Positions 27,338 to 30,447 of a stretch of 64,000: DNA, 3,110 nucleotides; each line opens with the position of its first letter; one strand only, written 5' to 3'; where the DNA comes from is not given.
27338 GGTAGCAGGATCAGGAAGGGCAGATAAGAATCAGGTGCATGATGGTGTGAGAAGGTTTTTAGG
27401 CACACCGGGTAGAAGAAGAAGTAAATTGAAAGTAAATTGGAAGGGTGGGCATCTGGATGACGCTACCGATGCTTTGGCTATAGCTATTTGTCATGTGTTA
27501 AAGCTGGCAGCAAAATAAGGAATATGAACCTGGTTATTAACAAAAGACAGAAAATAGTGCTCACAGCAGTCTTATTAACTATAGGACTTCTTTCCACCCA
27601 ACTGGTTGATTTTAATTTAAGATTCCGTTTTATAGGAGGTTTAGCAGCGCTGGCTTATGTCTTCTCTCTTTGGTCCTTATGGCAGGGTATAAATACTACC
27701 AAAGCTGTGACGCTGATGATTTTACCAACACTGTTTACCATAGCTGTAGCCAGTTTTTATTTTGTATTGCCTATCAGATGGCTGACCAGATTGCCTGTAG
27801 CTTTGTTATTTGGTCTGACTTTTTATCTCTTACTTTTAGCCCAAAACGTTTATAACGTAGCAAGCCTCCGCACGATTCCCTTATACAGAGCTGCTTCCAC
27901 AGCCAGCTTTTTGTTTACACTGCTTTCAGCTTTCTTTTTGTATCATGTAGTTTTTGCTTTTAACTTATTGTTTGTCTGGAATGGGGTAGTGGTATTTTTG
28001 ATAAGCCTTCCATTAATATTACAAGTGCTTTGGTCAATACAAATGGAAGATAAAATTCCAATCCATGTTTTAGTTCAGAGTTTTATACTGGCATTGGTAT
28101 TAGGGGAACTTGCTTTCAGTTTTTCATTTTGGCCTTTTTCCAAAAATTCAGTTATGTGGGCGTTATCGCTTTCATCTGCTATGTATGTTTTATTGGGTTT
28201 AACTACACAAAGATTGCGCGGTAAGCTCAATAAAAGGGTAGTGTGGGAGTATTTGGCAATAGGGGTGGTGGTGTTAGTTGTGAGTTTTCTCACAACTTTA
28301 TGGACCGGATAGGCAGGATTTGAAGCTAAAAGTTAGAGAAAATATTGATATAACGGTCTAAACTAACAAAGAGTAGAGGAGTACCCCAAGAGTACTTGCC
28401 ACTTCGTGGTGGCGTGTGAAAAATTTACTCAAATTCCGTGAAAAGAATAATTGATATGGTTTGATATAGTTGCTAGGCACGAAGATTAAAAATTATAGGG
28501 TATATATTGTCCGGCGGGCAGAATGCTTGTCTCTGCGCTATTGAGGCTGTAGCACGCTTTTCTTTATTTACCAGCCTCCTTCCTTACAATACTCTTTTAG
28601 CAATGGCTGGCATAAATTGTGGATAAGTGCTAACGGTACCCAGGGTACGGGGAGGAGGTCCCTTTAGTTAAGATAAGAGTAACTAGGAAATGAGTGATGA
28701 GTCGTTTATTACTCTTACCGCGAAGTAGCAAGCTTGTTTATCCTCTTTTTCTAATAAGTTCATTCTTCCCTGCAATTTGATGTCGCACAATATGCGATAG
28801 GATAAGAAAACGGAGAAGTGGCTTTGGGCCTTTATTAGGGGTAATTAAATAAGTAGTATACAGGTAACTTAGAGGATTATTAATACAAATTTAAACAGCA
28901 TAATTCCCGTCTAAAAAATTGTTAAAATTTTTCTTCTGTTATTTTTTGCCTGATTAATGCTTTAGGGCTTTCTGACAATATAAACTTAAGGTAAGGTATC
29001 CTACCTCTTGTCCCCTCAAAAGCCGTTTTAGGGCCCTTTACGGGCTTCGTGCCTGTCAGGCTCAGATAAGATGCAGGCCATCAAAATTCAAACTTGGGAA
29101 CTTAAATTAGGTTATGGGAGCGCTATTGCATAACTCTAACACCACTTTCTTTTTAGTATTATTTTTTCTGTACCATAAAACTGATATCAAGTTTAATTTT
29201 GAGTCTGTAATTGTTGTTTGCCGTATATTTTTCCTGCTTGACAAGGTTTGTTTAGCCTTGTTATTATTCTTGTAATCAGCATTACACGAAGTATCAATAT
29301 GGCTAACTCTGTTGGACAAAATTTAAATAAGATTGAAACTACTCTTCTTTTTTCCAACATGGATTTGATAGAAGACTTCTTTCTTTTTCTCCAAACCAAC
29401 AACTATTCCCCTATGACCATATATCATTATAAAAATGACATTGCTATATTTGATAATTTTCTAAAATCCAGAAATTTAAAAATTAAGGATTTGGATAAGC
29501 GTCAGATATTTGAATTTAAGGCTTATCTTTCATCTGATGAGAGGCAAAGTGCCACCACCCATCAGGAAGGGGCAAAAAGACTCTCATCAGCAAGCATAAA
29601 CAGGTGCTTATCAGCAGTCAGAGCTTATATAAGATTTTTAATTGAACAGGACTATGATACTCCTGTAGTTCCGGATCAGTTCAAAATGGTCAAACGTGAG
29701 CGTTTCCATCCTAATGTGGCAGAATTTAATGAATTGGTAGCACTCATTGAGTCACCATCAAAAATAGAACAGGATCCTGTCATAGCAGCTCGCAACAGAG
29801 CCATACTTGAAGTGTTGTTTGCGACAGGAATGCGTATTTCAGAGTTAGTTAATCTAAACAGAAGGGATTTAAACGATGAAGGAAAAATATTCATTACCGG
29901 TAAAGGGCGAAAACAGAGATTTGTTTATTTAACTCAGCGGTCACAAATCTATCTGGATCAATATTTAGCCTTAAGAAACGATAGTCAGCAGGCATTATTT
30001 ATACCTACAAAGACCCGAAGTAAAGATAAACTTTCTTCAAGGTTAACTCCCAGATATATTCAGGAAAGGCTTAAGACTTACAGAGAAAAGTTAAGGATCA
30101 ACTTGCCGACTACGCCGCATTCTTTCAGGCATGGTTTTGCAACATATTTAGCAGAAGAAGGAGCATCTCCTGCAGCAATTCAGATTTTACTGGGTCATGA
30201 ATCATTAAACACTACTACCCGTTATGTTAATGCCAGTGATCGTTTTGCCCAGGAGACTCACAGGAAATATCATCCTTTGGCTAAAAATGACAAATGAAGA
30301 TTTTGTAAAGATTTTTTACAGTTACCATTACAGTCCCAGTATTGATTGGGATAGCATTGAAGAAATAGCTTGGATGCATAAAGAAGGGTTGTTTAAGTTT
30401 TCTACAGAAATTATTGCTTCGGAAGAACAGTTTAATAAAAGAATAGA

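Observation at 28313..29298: Nearly 1 kb ORF-free, hairpin-rich region immediately upstream of a divergent tyrosine recombinase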

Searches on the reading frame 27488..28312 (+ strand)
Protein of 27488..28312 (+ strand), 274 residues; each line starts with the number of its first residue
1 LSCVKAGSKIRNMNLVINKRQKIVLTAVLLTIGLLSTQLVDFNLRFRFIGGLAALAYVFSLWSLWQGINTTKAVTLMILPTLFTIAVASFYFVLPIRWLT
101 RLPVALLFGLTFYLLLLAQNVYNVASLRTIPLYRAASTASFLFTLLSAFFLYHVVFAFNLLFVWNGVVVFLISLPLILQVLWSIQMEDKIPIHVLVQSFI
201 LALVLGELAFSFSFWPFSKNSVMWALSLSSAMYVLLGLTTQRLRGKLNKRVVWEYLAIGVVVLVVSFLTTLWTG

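Call 10: search_protein_families(library=pfam, proteins=[window:27488-28312:+], max_evalue=0.01)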
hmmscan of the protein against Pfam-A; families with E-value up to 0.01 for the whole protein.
window:27488-28312:+ (274 aa): 1 family
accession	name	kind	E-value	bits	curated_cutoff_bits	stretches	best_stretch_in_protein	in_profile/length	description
PF18900.5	DUF5656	-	2.2e-09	37.5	23.3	1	71-265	53-238/242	Protein of unknown function (DUF5656)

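Call 79: search_protein_families(library=ncbifam, proteins=[window:27488-28312:+], max_evalue=0.001)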
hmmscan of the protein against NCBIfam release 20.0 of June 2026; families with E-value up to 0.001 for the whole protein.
window:27488-28312:+ (274 aa): 0 families

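Call 83: find_homologous_proteins(query=window:27488-28312:+, max_evalue=1e-10)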
Query window:27488-28312:+ (274 aa): 736 proteins with E <= 1e-10 among 8000 candidates; the best 120 are listed.
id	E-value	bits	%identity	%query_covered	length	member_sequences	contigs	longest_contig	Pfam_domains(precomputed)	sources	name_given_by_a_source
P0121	1.7e-154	531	100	96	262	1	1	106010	PF18900.7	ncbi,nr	ncbi:hypothetical protein HYS95_00390 [Candidatus Daviesbacteria bacterium]|nr:hypothetical protein 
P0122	5.1e-140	484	89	96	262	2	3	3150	PF18900.7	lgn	-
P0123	3.5e-126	438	80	96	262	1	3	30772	PF18900.7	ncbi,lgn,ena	-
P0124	1.9e-123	429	79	96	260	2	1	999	PF18900.7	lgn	-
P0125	2.4e-123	429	77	96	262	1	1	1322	PF18900.7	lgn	-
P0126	5.2e-122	425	78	96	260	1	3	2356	PF18900.7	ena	-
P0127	7.8e-122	424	78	96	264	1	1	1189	PF18900.7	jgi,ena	-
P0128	4.0e-121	422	77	95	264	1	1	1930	PF18900.7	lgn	-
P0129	6.1e-121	421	77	96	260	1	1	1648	PF18900.7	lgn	-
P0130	6.6e-121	421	78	96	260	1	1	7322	PF18900.7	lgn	-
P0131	1.2e-120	420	77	96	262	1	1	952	PF18900.7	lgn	-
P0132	1.4e-120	420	78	96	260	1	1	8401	PF18900.7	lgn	-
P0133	1.8e-120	420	76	99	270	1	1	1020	PF18900.7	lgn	-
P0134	2.1e-120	419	79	96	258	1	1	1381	PF18900.7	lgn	-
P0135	2.3e-120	419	78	94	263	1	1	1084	PF18900.7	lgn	-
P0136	2.9e-120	419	77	94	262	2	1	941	PF18900.7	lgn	-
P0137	4.3e-120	418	76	96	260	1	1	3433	PF18900.7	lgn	-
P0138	4.7e-120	418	76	96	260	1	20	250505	PF18900.7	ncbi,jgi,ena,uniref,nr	ncbi:hypothetical protein A3J19_04240 [Candidatus Daviesbacteria bacterium RIFCSPLOWO2_02_FULL_41_8]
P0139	6.6e-120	418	77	96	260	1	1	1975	PF18900.7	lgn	-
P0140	1.7e-119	416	77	95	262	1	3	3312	PF18900.7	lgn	-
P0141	3.0e-119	416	75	96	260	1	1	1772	PF18900.7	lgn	-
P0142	5.2e-119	415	76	96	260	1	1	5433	PF18900.7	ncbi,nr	ncbi:MAG: hypothetical protein NUV73_04235 [Candidatus Daviesbacteria bacterium]|nr:hypothetical pro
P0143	5.9e-119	415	78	96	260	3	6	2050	PF18900.7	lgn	-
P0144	6.4e-119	415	76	96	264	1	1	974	PF18900.7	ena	-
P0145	6.9e-119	414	75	96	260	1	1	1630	PF18900.7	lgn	-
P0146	8.0e-119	414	76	96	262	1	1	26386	PF18900.7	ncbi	-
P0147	8.1e-119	414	77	96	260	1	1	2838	PF18900.7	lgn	-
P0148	9.0e-119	414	75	96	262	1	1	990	PF18900.7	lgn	-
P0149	9.1e-119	414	77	96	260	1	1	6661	PF18900.7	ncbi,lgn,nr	ncbi:MAG: hypothetical protein Q7R77_04230 [Candidatus Daviesbacteria bacterium]|nr:hypothetical pro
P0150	1.1e-118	414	77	96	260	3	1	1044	PF18900.7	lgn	-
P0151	1.4e-118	413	74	96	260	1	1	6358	PF18900.7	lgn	-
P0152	1.5e-118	413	74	95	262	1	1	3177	PF18900.7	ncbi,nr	ncbi:hypothetical protein M1437_04935 [Patescibacteria group bacterium]|nr:hypothetical protein [Pat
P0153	2.1e-118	413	76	95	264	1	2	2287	PF18900.7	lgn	-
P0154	2.3e-118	413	76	95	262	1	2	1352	PF18900.7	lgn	-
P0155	3.5e-118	412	76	96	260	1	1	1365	PF18900.7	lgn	-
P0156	3.8e-118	412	75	96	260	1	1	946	PF18900.7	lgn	-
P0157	5.0e-118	412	75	96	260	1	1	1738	PF18900.7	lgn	-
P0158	5.3e-118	412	74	96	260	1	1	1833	PF18900.7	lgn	-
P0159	5.5e-118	412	76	96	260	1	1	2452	PF18900.7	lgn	-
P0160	6.0e-118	411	76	96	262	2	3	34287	PF18900.7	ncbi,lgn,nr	ncbi:hypothetical protein HYU93_00560 [Candidatus Daviesbacteria bacterium]|nr:hypothetical protein 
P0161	7.1e-118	411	76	96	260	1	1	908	PF18900.7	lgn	-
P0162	8.0e-118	411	76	96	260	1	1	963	PF18900.7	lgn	-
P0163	8.4e-118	411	75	96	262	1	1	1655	PF18900.7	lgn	-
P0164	1.1e-117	411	76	96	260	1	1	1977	PF18900.7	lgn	-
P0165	1.2e-117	410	77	96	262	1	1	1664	PF18900.7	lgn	-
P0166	1.4e-117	410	75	96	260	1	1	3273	PF18900.7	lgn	-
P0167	1.5e-117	410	77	94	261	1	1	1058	PF18900.7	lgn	-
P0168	1.9e-117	410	77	94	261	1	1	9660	PF18900.7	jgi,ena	-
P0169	2.2e-117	410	73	96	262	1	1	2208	PF18900.7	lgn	-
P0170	2.2e-117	410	77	96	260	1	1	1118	PF18900.7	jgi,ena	-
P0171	2.5e-117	409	76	96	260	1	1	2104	PF18900.7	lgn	-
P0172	3.0e-117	409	76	96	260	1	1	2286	PF18900.7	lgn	-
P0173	3.0e-117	409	75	96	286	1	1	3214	PF18900.7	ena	-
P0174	3.3e-117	409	75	96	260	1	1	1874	PF18900.7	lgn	-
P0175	3.5e-117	409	75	96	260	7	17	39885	PF18900.7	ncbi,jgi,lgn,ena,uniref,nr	ncbi:hypothetical protein A2867_01955 [Candidatus Daviesbacteria bacterium RIFCSPHIGHO2_01_FULL_40_1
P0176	3.7e-117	409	75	96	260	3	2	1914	PF18900.7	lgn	-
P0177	3.8e-117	409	77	96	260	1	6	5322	PF18900.7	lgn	-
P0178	5.0e-117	408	76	96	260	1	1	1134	PF18900.7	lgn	-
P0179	5.4e-117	408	74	96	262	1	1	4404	PF18900.7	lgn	-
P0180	5.5e-117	408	76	96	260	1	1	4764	PF18900.7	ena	-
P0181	5.9e-117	408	76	96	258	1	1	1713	PF18900.7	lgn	-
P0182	6.0e-117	408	75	96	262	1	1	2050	PF18900.7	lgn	-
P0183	6.4e-117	408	76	96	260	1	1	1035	PF18900.7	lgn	-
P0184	7.5e-117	408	76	96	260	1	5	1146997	PF18900.7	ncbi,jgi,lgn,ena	jgi:hypothetical protein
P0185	7.8e-117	408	76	96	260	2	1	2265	PF18900.7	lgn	-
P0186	8.0e-117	408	77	96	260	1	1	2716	PF18900.7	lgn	-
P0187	9.0e-117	408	75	96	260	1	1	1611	PF18900.7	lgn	-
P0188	1.0e-116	407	75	95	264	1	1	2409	PF18900.7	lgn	-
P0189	1.1e-116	407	76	96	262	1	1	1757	PF18900.7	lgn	-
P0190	1.2e-116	407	74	96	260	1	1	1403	PF18900.7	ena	-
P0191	1.2e-116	407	76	94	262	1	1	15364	PF18900.7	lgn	-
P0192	1.6e-116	407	74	96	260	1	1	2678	PF18900.7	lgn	-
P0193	2.0e-116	406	76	96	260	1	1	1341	PF18900.7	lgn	-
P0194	2.5e-116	406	75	95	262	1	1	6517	PF18900.7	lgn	-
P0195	2.6e-116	406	76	96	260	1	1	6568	PF18900.7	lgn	-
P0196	2.6e-116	406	74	96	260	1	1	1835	PF18900.7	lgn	-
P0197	2.8e-116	406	77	95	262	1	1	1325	PF18900.7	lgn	-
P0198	3.1e-116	406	74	96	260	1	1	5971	PF18900.7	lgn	-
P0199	3.3e-116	406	76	94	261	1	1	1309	PF18900.7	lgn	-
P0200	3.6e-116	406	76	96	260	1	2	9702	PF18900.7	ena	-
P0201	4.0e-116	405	74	96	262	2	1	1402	PF18900.7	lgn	-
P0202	5.2e-116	405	76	96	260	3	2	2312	PF18900.7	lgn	-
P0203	5.4e-116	405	75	95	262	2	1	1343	PF18900.7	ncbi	-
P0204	6.4e-116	405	76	96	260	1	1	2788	PF18900.7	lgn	-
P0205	6.6e-116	405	73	97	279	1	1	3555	PF18900.7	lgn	-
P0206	6.8e-116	405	75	94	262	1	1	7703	PF18900.7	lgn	-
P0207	9.1e-116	404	74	96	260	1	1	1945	PF18900.7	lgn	-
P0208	9.8e-116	404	75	95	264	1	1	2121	PF18900.7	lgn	-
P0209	1.0e-115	404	76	96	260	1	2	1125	PF18900.7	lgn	-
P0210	1.0e-115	404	75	96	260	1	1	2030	PF18900.7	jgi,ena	-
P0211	1.1e-115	404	73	96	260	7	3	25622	PF18900.7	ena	-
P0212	1.2e-115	404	74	96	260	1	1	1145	PF18900.7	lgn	-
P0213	1.2e-115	404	74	96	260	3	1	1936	PF18900.7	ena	-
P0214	1.3e-115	404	75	96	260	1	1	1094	PF18900.7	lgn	-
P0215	1.3e-115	404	74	96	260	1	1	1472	PF18900.7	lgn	-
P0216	1.8e-115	403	74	96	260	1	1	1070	PF18900.7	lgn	-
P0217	1.9e-115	403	77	96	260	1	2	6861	PF18900.7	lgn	-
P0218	2.2e-115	403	74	96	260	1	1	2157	PF18900.7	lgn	-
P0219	2.4e-115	403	75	96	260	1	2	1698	PF18900.7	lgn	-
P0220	2.4e-115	403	73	96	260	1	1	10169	PF18900.7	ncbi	-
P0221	2.5e-115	403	74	96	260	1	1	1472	PF18900.7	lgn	-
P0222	2.7e-115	403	75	96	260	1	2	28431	PF18900.7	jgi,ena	-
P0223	3.3e-115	402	73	96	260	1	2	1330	PF18900.7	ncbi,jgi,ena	-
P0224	4.3e-115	402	74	96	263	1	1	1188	PF18900.7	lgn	-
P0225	5.1e-115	402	72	96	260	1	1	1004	PF18900.7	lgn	-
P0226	6.0e-115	402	74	96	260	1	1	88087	PF18900.7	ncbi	-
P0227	6.1e-115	402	75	96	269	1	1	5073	PF18900.7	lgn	-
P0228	7.0e-115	401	75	95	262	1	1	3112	PF18900.7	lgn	-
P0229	8.5e-115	401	74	96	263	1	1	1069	PF18900.7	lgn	-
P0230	9.0e-115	401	73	96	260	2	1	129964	PF18900.7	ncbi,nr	ncbi:MAG: hypothetical protein PHV63_01590 [Candidatus Daviesbacteria bacterium]|nr:hypothetical pro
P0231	9.7e-115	401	75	96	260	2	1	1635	PF18900.7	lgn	-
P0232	9.9e-115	401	75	95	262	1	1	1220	PF18900.7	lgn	-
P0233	1.0e-114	401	74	94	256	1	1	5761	PF18900.7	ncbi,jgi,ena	-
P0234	1.1e-114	401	74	96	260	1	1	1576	PF18900.7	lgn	-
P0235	1.2e-114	401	75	96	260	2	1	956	PF18900.7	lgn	-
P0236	1.4e-114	400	75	95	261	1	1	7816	PF18900.7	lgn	-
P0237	1.7e-114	400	73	95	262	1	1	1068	PF18900.7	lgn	-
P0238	1.8e-114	400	73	96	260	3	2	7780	PF18900.7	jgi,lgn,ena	-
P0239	1.8e-114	400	74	95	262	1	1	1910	PF18900.7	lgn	-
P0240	2.0e-114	400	73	96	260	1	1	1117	PF18900.7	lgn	-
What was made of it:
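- Tried and rejected: A DUF5656 homolog search returned only close Daviesbacteria relatives in its best-120 list, so the list gave no distant relatives to follow up (call 83).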

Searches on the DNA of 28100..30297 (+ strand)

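Call 4: search_rna_families(source=window, start=28100, end=29500, threshold=evalue, max_evalue=10, show_alignments=3)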
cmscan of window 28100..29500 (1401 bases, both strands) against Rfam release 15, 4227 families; matches with E-value up to 10: 5.
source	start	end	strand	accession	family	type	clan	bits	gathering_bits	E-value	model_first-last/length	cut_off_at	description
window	28136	28242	-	RF00618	U4atac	Gene; snRNA; splicing;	CL00007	18.7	53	1.8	1-132/132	no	U4atac minor spliceosomal RNA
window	28257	28302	+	RF02419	Spd-sr37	Gene; sRNA;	-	17.2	45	6.6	1-67/67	no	Streptococcus sRNA Spd-sr37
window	29271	29382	+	RF02431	SpF22_sRNA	Gene; sRNA;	-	16.1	55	3.7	1-140/140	no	Streptococcus sRNA SpF22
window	28780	28832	-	RF02677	NsiR4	Gene; sRNA;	-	15.7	40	1.8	1-65/65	no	Nitrogen stress-induced RNA 4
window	28913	29007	+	RF00117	C0719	Gene; sRNA;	-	11.1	50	7.3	105-204/222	no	C0719 RNA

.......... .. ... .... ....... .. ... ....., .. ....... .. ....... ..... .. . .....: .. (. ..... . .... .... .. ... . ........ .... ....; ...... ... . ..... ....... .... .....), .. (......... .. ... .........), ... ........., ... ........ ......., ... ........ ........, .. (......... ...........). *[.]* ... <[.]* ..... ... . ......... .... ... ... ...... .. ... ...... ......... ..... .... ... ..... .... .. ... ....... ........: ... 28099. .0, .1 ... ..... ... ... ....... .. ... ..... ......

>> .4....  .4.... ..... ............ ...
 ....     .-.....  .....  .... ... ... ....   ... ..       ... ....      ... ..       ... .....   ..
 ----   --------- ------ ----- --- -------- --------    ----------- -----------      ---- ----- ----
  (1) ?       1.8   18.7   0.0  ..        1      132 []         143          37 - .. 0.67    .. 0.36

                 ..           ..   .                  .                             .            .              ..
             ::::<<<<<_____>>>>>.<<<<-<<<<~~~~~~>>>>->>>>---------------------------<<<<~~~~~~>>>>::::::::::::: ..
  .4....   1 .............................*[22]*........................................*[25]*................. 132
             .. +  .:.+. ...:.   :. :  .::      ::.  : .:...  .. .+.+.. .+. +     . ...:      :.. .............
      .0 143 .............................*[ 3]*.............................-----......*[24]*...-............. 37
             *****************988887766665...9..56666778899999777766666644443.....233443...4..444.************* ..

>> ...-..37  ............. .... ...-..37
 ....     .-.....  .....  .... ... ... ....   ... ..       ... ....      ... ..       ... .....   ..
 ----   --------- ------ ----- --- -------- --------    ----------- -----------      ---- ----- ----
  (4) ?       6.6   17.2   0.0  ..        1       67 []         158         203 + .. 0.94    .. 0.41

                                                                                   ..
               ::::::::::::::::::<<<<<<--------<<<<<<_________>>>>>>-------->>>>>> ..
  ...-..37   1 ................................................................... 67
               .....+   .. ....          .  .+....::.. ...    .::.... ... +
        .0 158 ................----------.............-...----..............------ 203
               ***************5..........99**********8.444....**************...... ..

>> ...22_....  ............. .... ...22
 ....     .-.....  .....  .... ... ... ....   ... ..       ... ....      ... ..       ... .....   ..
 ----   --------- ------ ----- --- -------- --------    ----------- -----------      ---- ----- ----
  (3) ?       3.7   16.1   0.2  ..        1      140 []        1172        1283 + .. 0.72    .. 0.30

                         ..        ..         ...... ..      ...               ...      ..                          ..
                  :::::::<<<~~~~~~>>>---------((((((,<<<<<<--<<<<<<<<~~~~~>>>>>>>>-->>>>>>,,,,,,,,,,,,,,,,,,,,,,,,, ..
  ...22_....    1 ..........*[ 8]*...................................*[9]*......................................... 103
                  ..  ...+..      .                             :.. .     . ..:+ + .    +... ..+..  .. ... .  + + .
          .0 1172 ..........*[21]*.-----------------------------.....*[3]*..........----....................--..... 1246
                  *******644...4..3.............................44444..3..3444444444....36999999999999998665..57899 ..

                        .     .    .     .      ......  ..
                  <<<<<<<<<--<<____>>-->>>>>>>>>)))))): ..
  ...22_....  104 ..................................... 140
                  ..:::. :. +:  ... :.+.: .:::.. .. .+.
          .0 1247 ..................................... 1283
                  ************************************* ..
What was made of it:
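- On Any described RNA family (Rfam 15: RNase P, tmRNA, SRP, 6S, group I/II introns, OLE, GOLLD, ROOL, HEARO, riboswitches): For 28100-29500 at E<=10 there are only chance hits of 19 bits or less (call 4).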

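Call 48: search_rna_families(sources=[L038, L010, L005, L020, L049, L004], threshold=evalue, max_evalue=5)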
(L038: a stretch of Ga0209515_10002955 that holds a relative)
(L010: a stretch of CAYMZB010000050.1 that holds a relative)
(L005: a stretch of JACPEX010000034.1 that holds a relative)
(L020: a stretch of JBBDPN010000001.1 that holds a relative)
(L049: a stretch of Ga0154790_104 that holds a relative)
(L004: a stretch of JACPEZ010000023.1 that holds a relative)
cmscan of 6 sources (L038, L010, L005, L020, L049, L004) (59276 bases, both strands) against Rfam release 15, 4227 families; matches with E-value up to 5: 5.
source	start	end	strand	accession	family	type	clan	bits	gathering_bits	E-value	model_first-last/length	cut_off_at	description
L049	622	730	-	RF02306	TtnuCD32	Gene; snRNA; snoRNA; CD-box;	-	25.3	100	1.6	1-98/98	no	Tetrahymena snoRNA TtnuCD32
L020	5199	5229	+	RF00744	mir-361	Gene; miRNA;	-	24.8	70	0.77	21-50/71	no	mir-361 microRNA precursor family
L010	6692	6796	-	RF02150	MESTIT1_3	Gene; lncRNA;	-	24.5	60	0.67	1-99/99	no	MEST intronic transcript 1, antisense RNA conserved region 3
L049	8440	8495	-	RF03167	c-di-GMP-I-GGC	Cis-reg; riboswitch;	CL00126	23.1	59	0.42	1-80/80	no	c-di-GMP-I-GGC riboswitch aptamer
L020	10747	10826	-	RF01675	CrcZ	Gene; sRNA;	-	21.3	95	0.12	1-398/398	no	Pseudomonas sRNA CrcZ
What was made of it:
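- On Any described RNA family (Rfam 15: RNase P, tmRNA, SRP, 6S, group I/II introns, OLE, GOLLD, ROOL, HEARO, riboswitches): Six homolog loci at E<=5 give nothing in the element (call 48).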

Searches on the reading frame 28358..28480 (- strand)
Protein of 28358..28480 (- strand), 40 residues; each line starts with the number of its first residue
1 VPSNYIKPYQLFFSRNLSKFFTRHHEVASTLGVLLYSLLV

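Call 82: search_protein_families(library=pfam, proteins=[window:28358-28480:-], max_evalue=1)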
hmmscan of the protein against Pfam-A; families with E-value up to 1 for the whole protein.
window:28358-28480:- (40 aa): 0 families
